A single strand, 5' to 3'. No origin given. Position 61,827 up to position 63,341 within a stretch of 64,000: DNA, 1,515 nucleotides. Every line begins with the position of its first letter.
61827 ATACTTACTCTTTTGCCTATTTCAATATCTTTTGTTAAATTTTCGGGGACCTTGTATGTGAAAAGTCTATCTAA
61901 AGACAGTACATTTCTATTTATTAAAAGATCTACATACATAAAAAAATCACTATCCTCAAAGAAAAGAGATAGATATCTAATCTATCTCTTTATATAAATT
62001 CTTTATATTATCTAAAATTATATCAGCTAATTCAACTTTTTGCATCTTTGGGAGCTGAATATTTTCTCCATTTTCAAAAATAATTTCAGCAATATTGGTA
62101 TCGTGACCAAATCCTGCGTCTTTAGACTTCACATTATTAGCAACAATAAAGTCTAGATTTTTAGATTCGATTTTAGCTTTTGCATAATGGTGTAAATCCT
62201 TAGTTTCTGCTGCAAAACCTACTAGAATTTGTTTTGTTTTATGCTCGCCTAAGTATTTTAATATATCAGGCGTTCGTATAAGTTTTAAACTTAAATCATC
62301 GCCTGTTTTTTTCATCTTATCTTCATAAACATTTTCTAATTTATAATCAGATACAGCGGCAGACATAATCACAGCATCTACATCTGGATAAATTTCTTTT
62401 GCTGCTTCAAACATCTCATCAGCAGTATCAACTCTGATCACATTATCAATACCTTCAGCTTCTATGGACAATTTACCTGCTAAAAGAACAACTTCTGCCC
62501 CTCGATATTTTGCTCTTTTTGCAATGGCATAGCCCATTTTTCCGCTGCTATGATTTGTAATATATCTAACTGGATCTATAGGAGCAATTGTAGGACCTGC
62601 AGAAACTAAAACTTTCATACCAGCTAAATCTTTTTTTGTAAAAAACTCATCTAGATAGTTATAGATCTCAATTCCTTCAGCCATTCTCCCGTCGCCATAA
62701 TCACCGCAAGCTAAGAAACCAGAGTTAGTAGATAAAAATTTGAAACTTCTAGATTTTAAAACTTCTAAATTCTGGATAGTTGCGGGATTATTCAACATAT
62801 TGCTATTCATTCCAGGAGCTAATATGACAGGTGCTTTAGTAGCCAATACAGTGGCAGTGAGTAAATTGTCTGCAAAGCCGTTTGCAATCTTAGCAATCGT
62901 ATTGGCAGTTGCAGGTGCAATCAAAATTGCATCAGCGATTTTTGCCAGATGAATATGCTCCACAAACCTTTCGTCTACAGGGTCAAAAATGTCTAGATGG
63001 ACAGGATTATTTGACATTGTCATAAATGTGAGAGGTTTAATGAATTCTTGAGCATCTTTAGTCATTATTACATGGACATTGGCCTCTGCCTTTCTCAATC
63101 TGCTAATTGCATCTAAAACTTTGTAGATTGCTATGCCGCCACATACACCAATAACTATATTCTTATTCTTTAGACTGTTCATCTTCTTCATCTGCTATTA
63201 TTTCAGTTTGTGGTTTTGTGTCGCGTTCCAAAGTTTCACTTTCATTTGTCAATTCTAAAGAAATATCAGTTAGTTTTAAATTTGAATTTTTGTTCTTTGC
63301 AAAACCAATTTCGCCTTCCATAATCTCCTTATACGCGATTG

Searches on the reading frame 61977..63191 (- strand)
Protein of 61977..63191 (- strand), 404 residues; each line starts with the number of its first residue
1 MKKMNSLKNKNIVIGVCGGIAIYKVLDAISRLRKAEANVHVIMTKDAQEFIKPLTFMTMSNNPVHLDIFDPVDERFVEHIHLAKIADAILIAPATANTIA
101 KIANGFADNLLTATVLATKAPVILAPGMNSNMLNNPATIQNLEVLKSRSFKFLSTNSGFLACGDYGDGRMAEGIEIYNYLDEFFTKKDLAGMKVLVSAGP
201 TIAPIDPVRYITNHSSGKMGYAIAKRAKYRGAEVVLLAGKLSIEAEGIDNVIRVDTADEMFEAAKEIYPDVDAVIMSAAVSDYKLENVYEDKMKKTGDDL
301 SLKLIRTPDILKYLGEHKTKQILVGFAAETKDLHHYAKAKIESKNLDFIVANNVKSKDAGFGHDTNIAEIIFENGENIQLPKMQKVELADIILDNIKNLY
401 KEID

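Call 47: search_protein_families(library=pfam, max_evalue=1e-8, proteins=[window:61977-63191:-])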
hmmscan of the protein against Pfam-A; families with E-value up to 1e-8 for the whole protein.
window:61977-63191:- (404 aa): 2 families
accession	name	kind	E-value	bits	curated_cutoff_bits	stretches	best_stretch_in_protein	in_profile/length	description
PF04127.22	DFP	-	8.1e-68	228.3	22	1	189-370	1-185/186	DNA/pantothenate metabolism flavoprotein C-terminal domain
PF02441.25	Flavoprotein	-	2.2e-35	122.1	22.7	1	10-171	1-149/162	Flavoprotein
